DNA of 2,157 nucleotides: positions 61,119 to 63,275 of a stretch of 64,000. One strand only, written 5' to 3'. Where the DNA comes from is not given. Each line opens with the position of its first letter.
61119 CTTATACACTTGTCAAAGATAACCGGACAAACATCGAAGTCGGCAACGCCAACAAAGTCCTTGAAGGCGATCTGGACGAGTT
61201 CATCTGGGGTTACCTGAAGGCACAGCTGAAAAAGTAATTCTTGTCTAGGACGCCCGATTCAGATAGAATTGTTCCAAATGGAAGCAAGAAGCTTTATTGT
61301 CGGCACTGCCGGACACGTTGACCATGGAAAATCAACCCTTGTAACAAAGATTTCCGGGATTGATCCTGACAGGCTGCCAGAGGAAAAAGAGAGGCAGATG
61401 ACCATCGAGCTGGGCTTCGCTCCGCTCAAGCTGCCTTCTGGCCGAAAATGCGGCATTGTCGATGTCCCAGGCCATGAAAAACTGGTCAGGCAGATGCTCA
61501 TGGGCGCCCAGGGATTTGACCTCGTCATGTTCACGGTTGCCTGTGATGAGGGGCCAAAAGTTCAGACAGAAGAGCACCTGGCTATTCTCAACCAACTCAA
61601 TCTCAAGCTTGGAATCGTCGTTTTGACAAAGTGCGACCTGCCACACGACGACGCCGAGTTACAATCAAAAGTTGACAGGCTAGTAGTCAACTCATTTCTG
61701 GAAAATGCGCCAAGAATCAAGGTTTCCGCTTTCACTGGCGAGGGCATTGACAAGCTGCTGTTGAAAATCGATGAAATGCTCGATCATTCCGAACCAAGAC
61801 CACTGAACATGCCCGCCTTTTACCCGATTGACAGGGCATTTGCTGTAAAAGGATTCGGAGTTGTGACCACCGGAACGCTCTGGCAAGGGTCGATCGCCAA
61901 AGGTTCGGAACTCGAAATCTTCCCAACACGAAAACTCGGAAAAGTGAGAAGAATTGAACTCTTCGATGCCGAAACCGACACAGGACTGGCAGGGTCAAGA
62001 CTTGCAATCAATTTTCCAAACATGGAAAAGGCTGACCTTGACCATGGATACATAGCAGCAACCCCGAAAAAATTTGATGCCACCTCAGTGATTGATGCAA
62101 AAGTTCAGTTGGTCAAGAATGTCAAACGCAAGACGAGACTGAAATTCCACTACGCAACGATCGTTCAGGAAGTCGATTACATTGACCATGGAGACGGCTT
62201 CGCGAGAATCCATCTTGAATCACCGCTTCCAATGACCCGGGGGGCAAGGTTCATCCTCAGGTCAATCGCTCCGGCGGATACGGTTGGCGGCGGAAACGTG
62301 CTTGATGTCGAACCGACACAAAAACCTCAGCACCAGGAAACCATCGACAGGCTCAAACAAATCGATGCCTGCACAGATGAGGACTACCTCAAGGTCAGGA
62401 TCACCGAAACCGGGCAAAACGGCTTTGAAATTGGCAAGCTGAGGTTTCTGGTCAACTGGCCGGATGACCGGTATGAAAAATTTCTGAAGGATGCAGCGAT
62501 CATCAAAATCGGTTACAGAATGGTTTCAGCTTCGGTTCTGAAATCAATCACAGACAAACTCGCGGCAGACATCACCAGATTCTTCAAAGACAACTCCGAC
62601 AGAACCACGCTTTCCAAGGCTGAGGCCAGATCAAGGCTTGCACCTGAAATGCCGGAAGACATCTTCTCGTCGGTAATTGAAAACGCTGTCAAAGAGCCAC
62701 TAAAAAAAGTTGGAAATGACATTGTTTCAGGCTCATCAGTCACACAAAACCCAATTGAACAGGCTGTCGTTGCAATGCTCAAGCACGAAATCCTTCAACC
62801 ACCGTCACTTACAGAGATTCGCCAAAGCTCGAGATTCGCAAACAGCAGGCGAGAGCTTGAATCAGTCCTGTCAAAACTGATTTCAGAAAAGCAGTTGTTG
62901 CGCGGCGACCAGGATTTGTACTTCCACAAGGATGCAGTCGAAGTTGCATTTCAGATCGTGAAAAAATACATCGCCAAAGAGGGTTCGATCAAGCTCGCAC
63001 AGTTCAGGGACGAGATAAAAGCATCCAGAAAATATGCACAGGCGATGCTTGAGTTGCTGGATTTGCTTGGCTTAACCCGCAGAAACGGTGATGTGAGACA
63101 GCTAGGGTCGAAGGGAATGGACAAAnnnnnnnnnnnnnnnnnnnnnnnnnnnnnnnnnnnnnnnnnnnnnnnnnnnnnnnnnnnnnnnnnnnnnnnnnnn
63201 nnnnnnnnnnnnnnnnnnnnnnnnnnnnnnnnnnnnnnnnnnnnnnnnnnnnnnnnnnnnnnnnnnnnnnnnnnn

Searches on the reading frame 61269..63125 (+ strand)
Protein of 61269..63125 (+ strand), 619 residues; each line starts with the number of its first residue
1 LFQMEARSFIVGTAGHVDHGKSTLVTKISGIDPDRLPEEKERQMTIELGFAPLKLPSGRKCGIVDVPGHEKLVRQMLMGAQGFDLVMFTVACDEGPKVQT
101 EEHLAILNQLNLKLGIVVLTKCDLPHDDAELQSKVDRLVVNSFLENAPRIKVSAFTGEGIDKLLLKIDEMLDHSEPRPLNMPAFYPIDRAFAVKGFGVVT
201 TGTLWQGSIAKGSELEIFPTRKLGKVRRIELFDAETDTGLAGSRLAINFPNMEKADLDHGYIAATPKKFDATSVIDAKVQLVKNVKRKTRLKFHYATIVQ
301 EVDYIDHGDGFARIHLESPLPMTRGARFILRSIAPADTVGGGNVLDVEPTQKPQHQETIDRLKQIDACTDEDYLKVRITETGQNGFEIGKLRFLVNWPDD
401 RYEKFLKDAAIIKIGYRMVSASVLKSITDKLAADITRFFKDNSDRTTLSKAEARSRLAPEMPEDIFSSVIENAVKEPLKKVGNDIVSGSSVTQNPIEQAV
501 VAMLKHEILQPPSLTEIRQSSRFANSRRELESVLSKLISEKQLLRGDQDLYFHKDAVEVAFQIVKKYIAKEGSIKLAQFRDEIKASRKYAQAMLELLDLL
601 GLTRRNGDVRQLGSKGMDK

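Call 10: search_protein_families(library=ncbifam, proteins=[window:61269-63125:+])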
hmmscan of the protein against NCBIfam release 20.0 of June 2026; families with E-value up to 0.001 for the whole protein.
window:61269-63125:+ (619 aa): 22 families
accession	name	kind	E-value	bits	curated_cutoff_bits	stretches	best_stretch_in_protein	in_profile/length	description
TIGR00475.1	selB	equivalog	6.2e-94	315.8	242.25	1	10-611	2-578/581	selenocysteine-specific translation elongation factor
NF003077.0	PRK04000.1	equivalog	1.4e-34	120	315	2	59-230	85-266/412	translation initiation factor IF-2 subunit gamma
TIGR03680.1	eif2g_arch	equivalog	7.2e-34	117.7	514.5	2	59-230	81-262/407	translation initiation factor IF-2 subunit gamma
NF009373.0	PRK12736.1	subfamily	9.3e-33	113.5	452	1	9-289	13-321/394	elongation factor Tu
NF000766.0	PRK00049.1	subfamily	1.1e-32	113.4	449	1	6-284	10-316/396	elongation factor Tu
NF009372.0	PRK12735.1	subfamily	1.7e-31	109.4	479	1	5-284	9-316/396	elongation factor Tu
NF008969.0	PRK12317.1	subfamily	3.6e-30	104.9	502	1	34-278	61-323/426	elongation factor 1-alpha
TIGR00485.1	EF-Tu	equivalog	2e-29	102.5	522.4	1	8-284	12-314/394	elongation factor Tu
TIGR00483.1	EF-1_alpha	equivalog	2.5e-20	72.3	540.1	1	34-283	61-327/427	translation elongation factor EF-1 subunit alpha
TIGR02034.1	CysN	subfamily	1.6e-15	57.1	336.1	1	34-268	56-301/406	sulfate adenylyltransferase, large subunit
TIGR00487.1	IF-2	equivalog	5.4e-15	55.1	424.4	1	5-227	84-304/587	translation initiation factor IF-2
NF003478.0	PRK05124.1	equivalog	1.1e-14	53.9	590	1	34-266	83-326/475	sulfate adenylyltransferase subunit CysN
NF004035.0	PRK05506.1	subfamily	6e-14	51.2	715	1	34-280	80-338/632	bifunctional sulfate adenylyltransferase subunit 1/adenylylsulfate kinase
TIGR00231.1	small_GTP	domain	1.2e-10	41.4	42.5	1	11-163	6-158/164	GTP-binding protein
NF009381.0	PRK12740.1-5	subfamily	4.8e-09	35.2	583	1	34-138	50-150/692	elongation factor G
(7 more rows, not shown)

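Call 12: find_related_loci(query=window:61269-63125:+, collection=genome_contigs, flank=3000)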
Query window:61269-63125:+ (619 aa) in genome_contigs; peptide patterns used: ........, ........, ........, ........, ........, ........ (x = any residue, [..] = any of these).
60 stretches matched a pattern; 14 encode a relative of the query (tblastn E <= 1e-3); 14 distinct loci.
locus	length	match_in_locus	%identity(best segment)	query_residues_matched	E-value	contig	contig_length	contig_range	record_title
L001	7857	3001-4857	98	1-619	0e+0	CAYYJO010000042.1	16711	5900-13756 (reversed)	MAG TPA_asm: uncultured Caldisericales bacterium isolate binchicken_co269_144 genome assembly, contig: NODE_3204_length_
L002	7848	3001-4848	80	4-619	0e+0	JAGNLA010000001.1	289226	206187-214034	MAG: Caldisericia bacterium isolate Go_SlDig_bin_19 Go_SlDig_33_length_289226_cov_11.433592, whole genome shotgun sequen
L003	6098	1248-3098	31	7-612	3e-83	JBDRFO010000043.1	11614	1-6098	MAG: Chloroflexota bacterium isolate MEGAHIT-group-1.377 k141_8103688, whole genome shotgun sequence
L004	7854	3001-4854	31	9-612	8e-79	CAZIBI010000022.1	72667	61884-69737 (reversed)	MAG TPA_asm: uncultured Ignavibacteria bacterium isolate binchicken_co199_86 genome assembly, contig: NODE_468_length_72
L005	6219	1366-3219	31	9-612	1e-73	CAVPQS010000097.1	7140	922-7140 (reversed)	MAG: uncultured bacterium isolate MFD10097.bin.1.9 genome assembly, contig: contig_7725, whole genome shotgun sequence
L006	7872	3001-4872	31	2-610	1e-79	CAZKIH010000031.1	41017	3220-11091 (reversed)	MAG TPA_asm: uncultured Ignavibacteria bacterium isolate SRP173033_co2_66 genome assembly, contig: NODE_285_length_41017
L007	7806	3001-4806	29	9-610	2e-61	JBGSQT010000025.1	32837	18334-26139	MAG: Spirochaetota bacterium isolate JTS-AC34 k141_4171119, whole genome shotgun sequence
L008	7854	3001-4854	32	9-612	4e-75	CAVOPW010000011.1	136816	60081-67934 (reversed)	MAG: uncultured bacterium isolate MFD00032.bin.2.168 genome assembly, contig: contig_34836, whole genome shotgun sequenc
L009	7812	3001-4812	28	9-610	7e-58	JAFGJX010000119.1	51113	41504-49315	MAG: Spirochaetes bacterium isolate Zod_Metabat.30 k87_13292055, whole genome shotgun sequence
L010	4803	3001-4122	34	9-372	9e-58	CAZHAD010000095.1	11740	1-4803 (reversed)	MAG TPA_asm: uncultured Leptospirales bacterium isolate SRP185410_co2_360 genome assembly, contig: NODE_7030_length_1174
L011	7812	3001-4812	28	9-610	7e-55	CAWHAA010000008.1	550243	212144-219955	MAG: uncultured Spirochaetota bacterium isolate MFD04716.bin.2.40 genome assembly, contig: contig_5721, whole genome sho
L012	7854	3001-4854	31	9-612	3e-78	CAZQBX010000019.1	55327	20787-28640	MAG TPA_asm: uncultured Ignavibacteria bacterium isolate binchicken_co16_313 genome assembly, contig: NODE_958_length_55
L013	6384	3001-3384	27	7-123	4e-6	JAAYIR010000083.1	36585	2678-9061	MAG: candidate division WS1 bacterium isolate AS10tlH2TH_13 53684_AS10, whole genome shotgun sequence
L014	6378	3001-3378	32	11-125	6e-5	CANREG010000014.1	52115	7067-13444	MAG: uncultured Lachnospiraceae bacterium isolate Lapin-024__bin24 genome assembly, contig: Lapin-024__NODE_799_length_5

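Call 25: find_homologous_proteins(query=window:61269-63125:+, max_evalue=1e-100)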
Query window:61269-63125:+ (619 aa): 53 proteins with E <= 1e-100 among 8000 candidates.
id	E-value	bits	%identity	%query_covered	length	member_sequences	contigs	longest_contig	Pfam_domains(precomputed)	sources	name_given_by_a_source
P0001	0.0e+0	1361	100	100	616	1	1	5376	PF01926.30,PF09107.18,PF00009.34,PF25461.2,PF03144.32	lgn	-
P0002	0.0e+0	1355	98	100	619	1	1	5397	PF01926.30,PF09107.18,PF09106.18,PF00009.34,PF25461.2,PF03144.32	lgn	-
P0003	0.0e+0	1348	98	100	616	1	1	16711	PF01926.30,PF09107.18,PF09106.18,PF00009.34,PF25461.2,PF03144.32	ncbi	-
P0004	0.0e+0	1295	94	100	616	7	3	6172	PF01926.30,PF09107.18,PF00009.34,PF25461.2,PF03144.32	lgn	-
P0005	0.0e+0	1150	82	100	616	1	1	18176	PF01926.30,PF09107.18,PF00009.34,PF25461.2,PF03144.32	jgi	jgi:selenocysteine-specific elongation factor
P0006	0.0e+0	1137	81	100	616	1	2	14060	PF01926.30,PF09107.18,PF00009.34,PF25461.2,PF03144.32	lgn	-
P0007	0.0e+0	1129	81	100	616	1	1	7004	PF09107.18,PF00009.34,PF25461.2,PF03144.32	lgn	-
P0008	0.0e+0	1128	80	100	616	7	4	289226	PF01926.30,PF09107.18,PF09106.18,PF00009.34,PF25461.2,PF03144.32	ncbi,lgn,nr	ncbi:MAG: selenocysteine-specific translation elongation factor [Caldisericia bacterium]|nr:selenocy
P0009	8.0e-243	825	61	99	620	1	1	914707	PF01926.30,PF09107.18,PF00009.34,PF25461.2,PF03144.32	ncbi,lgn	-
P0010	9.9e-243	825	60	100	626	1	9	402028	PF01926.30,PF09107.18,PF00009.34,PF25461.2,PF03144.32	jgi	-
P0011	1.0e-242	825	61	99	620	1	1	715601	PF01926.30,PF09107.18,PF00009.34,PF25461.2,PF03144.32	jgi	jgi:selenocysteine-specific elongation factor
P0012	1.1e-242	825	61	99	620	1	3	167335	PF01926.30,PF09107.18,PF00009.34,PF25461.2,PF03144.32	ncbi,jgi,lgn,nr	ncbi:MAG: selenocysteine-specific translation elongation factor [Caldisericia bacterium]|nr:selenocy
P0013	1.4e-242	824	60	99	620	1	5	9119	PF01926.30,PF09107.18,PF00009.34,PF25461.2,PF03144.32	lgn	-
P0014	2.6e-242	824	61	99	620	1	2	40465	PF01926.30,PF09107.18,PF00009.34,PF25461.2,PF03144.32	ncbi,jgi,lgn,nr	ncbi:MAG: selenocysteine-specific translation elongation factor [Caldisericales bacterium]|nr:seleno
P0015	4.0e-242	823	60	99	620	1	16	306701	PF01926.30,PF09107.18,PF00009.34,PF25461.2,PF03144.32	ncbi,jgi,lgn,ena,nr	ncbi:MAG TPA: selenocysteine-specific translation elongation factor [Caldisericia bacterium]|nr:sele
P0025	2.6e-228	777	76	73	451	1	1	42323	PF09107.18,PF25461.2,PF03144.32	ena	-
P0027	1.6e-226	772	57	99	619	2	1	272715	PF09107.18,PF00009.34,PF25461.2,PF03144.32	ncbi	-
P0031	6.6e-184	631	48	99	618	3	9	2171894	PF09107.18,PF00009.34,PF25461.2,PF03144.32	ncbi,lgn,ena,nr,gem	ncbi:MAG TPA: selenocysteine-specific translation elongation factor [Caldisericia bacterium]|nr:sele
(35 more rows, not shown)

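Call 26: find_encoding_contigs(protein=P0001, flank=2500, max_places=4)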
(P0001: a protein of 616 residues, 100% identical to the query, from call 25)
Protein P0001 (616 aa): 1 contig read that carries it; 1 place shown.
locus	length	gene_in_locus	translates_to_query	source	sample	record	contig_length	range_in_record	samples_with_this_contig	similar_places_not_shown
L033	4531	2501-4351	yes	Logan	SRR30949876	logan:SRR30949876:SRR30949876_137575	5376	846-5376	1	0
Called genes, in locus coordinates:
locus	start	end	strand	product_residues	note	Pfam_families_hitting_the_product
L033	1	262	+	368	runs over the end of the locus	?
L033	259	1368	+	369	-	-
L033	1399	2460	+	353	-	PF03462:PCRF, PF00472:RF-1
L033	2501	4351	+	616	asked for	PF00009:GTP_EFTU, PF01926:MMR_HSR1 (faint), PF03144:GTP_EFTU_D2 (weak), PF25461:Beta-barrel_SelB (weak), PF09107:WHD_3rd_SelB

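Call 27: find_encoding_contigs(protein=P0002, flank=2500, max_places=4)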
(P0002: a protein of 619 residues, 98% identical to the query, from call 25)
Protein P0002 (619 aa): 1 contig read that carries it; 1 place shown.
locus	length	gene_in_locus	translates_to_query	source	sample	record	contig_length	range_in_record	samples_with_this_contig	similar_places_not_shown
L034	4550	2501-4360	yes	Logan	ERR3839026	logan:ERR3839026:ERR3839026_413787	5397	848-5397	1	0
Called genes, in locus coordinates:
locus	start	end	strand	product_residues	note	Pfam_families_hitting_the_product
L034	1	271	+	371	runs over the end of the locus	?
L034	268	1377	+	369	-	-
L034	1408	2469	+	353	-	PF03462:PCRF, PF00472:RF-1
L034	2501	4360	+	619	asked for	PF00009:GTP_EFTU, PF01926:MMR_HSR1 (faint), PF03144:GTP_EFTU_D2 (weak), PF25461:Beta-barrel_SelB, PF09106:WHD_2nd_SelB (faint), PF09107:WHD_3rd_SelB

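Call 28: find_encoding_contigs(protein=P0004, flank=2500, max_places=6)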
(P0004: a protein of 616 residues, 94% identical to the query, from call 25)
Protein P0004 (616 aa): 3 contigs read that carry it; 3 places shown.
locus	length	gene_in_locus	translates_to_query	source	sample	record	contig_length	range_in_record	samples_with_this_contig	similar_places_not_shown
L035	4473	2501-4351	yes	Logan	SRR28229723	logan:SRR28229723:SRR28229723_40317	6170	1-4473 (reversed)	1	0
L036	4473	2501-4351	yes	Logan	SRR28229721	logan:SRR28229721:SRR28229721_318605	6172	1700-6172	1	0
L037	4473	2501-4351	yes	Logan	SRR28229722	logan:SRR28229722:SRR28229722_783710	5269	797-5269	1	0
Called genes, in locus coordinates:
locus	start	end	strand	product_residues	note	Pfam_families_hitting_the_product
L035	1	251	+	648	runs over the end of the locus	?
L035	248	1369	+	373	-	-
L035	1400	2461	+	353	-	PF03462:PCRF, PF00472:RF-1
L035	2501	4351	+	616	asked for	PF00009:GTP_EFTU, PF01926:MMR_HSR1 (faint), PF03144:GTP_EFTU_D2 (weak), PF25461:Beta-barrel_SelB, PF09107:WHD_3rd_SelB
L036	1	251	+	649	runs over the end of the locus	?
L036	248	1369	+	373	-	-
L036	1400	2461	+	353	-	PF03462:PCRF, PF00472:RF-1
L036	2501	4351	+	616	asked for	PF00009:GTP_EFTU, PF01926:MMR_HSR1 (faint), PF03144:GTP_EFTU_D2 (weak), PF25461:Beta-barrel_SelB, PF09107:WHD_3rd_SelB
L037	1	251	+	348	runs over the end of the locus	?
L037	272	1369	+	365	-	-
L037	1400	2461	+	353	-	PF03462:PCRF, PF00472:RF-1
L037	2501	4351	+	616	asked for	PF00009:GTP_EFTU, PF01926:MMR_HSR1 (faint), PF03144:GTP_EFTU_D2 (weak), PF25461:Beta-barrel_SelB, PF09107:WHD_3rd_SelB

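Call 30: find_encoding_contigs(protein=P0005, flank=2000, max_places=2)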
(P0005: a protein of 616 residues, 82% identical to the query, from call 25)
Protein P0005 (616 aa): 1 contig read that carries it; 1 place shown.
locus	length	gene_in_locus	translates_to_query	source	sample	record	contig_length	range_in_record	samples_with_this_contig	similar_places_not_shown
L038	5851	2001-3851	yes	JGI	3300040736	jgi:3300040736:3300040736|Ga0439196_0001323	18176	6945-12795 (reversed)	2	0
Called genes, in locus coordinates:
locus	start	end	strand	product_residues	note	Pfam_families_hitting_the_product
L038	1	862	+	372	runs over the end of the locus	-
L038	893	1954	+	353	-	PF03462:PCRF, PF00472:RF-1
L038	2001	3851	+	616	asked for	PF00009:GTP_EFTU, PF01926:MMR_HSR1 (faint), PF03144:GTP_EFTU_D2 (weak), PF25461:Beta-barrel_SelB, PF09107:WHD_3rd_SelB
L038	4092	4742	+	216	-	PF02254:TrkA_N, PF03435:Sacchrp_dh_NADP (weak), PF03721:UDPG_MGDP_dh_N (faint)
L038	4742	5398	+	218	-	PF00070:Pyr_redox (weak), PF02254:TrkA_N, PF03807:F420_oxidored (faint), PF13241:NAD_binding_7 (faint), PF02080:TrkA_C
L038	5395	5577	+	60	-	-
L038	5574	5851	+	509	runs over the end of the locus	PF02386:TrkH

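Call 31: find_encoding_contigs(protein=P0006, flank=2000, max_places=3)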
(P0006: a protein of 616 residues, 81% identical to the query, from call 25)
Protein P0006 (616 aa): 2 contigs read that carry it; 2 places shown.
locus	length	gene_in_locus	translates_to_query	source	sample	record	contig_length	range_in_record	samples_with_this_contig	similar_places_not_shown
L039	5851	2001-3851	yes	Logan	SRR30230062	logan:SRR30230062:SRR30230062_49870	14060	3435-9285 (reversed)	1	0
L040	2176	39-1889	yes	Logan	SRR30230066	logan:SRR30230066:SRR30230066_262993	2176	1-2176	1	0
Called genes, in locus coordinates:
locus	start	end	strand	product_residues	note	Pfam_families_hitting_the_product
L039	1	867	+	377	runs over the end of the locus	-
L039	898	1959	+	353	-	PF03462:PCRF, PF00472:RF-1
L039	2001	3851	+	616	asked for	PF00009:GTP_EFTU, PF01926:MMR_HSR1 (faint), PF03144:GTP_EFTU_D2 (weak), PF25461:Beta-barrel_SelB, PF09107:WHD_3rd_SelB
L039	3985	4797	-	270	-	-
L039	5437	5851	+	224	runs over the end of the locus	PF02254:TrkA_N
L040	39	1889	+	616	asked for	PF00009:GTP_EFTU, PF01926:MMR_HSR1 (faint), PF03144:GTP_EFTU_D2 (weak), PF25461:Beta-barrel_SelB, PF09107:WHD_3rd_SelB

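Call 32: find_encoding_contigs(protein=P0025, flank=2000, max_places=2)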
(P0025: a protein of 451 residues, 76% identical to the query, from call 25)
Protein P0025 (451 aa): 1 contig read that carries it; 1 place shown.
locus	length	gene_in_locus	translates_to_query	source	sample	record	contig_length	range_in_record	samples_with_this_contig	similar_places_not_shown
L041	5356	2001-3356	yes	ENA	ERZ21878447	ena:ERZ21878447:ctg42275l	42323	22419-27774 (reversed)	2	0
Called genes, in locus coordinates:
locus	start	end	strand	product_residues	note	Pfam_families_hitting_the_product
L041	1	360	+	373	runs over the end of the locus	-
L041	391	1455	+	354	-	PF03462:PCRF, PF00472:RF-1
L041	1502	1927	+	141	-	PF00009:GTP_EFTU, PF01926:MMR_HSR1 (weak)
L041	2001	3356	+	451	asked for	PF03144:GTP_EFTU_D2 (weak), PF25461:Beta-barrel_SelB, PF09107:WHD_3rd_SelB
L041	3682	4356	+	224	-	PF02254:TrkA_N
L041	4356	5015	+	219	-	PF00070:Pyr_redox (faint), PF02254:TrkA_N, PF13241:NAD_binding_7 (faint), PF02080:TrkA_C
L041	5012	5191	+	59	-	-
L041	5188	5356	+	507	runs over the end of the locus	PF02386:TrkH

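Call 36: find_encoding_contigs(protein=P0007, flank=2000, max_places=2)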
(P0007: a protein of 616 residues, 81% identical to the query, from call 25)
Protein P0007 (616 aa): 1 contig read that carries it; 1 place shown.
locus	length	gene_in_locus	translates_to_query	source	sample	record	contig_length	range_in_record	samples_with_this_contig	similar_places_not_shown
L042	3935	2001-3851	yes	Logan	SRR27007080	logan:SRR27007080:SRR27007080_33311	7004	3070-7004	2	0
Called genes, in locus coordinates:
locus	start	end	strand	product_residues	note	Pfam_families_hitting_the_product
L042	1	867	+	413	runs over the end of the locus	-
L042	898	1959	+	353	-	PF03462:PCRF, PF00472:RF-1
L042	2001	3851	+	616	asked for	PF00009:GTP_EFTU, PF03144:GTP_EFTU_D2 (weak), PF25461:Beta-barrel_SelB, PF09107:WHD_3rd_SelB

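Call 37: find_encoding_contigs(protein=P0015, flank=2000, max_places=3)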
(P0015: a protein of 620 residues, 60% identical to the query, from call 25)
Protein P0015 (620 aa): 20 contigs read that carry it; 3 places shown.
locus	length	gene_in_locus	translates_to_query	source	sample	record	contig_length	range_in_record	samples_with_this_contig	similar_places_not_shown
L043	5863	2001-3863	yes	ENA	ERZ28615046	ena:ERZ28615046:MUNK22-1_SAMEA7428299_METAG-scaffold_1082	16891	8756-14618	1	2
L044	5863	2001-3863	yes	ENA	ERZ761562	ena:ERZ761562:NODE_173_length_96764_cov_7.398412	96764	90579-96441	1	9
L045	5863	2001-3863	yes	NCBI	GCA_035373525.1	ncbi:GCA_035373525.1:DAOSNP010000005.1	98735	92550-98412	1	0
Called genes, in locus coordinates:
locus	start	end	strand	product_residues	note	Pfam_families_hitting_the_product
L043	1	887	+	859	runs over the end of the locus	PF07517:SecA_DEAD, PF00270:DEAD (weak), PF00271:Helicase_C (faint), PF01043:SecA_PP_bind, PF21090:P-loop_SecA, PF07516:SecA_SW, PF02810:SEC-C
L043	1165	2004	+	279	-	PF03462:PCRF, PF00472:RF-1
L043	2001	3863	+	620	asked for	PF00009:GTP_EFTU, PF01926:MMR_HSR1 (weak), PF03144:GTP_EFTU_D2, PF25461:Beta-barrel_SelB, PF09107:WHD_3rd_SelB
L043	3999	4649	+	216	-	PF02254:TrkA_N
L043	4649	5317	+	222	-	PF02254:TrkA_N, PF13460:NAD_binding_10 (weak), PF02080:TrkA_C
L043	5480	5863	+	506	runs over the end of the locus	PF02386:TrkH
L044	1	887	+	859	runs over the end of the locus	PF07517:SecA_DEAD, PF00270:DEAD (weak), PF00271:Helicase_C (faint), PF01043:SecA_PP_bind, PF21090:P-loop_SecA, PF07516:SecA_SW, PF02810:SEC-C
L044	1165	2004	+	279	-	PF03462:PCRF, PF00472:RF-1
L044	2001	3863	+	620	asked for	PF00009:GTP_EFTU, PF01926:MMR_HSR1 (weak), PF03144:GTP_EFTU_D2, PF25461:Beta-barrel_SelB, PF09107:WHD_3rd_SelB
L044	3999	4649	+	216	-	PF02254:TrkA_N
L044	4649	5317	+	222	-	PF02254:TrkA_N, PF13460:NAD_binding_10 (weak), PF02080:TrkA_C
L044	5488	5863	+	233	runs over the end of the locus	PF02386:TrkH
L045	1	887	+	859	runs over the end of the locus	PF07517:SecA_DEAD, PF00270:DEAD (weak), PF00271:Helicase_C (faint), PF01043:SecA_PP_bind, PF21090:P-loop_SecA, PF07516:SecA_SW, PF02810:SEC-C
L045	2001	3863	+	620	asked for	PF00009:GTP_EFTU, PF01926:MMR_HSR1 (weak), PF03144:GTP_EFTU_D2, PF25461:Beta-barrel_SelB, PF09107:WHD_3rd_SelB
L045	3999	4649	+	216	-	PF02254:TrkA_N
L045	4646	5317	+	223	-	PF02254:TrkA_N, PF13460:NAD_binding_10 (weak), PF02080:TrkA_C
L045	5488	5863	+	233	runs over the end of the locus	PF02386:TrkH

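Call 38: find_encoding_contigs(protein=P0031, flank=2000, max_places=2)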
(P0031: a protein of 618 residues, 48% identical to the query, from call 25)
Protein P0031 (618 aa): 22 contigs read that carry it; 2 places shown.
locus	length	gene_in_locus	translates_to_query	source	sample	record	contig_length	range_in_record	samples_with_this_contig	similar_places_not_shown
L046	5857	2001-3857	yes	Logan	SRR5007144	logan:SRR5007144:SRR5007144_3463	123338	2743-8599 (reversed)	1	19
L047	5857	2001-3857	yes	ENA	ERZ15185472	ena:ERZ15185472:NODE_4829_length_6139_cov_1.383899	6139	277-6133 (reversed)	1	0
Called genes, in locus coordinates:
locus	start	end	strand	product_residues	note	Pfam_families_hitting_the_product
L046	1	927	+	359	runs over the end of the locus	-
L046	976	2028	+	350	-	PF03462:PCRF, PF00472:RF-1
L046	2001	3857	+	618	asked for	PF00009:GTP_EFTU, PF03144:GTP_EFTU_D2 (weak), PF25461:Beta-barrel_SelB (weak), PF09107:WHD_3rd_SelB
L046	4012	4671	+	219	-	PF02254:TrkA_N, PF03721:UDPG_MGDP_dh_N (weak)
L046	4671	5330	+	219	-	PF02254:TrkA_N, PF02080:TrkA_C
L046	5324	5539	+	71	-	-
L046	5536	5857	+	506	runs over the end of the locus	PF02386:TrkH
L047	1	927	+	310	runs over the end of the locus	?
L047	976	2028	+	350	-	PF03462:PCRF, PF00472:RF-1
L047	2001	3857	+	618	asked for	PF00009:GTP_EFTU, PF03144:GTP_EFTU_D2 (weak), PF25461:Beta-barrel_SelB (weak), PF09107:WHD_3rd_SelB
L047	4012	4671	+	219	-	PF02254:TrkA_N, PF03721:UDPG_MGDP_dh_N (weak)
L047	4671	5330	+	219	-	PF02254:TrkA_N, PF02080:TrkA_C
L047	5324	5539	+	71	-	-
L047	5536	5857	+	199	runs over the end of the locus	?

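Call 44: search_protein_families(library=pfam, proteins=[L039:3985-4797:-], max_evalue=0.01)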
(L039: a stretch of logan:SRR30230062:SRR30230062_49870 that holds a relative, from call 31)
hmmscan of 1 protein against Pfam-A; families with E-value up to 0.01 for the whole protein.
L039:3985-4797:- (270 aa): 1 family
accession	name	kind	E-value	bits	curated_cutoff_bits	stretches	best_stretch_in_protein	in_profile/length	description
PF01636.29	APH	-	0.0064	16.7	23.2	0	145-232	125-210/239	Phosphotransferase enzyme family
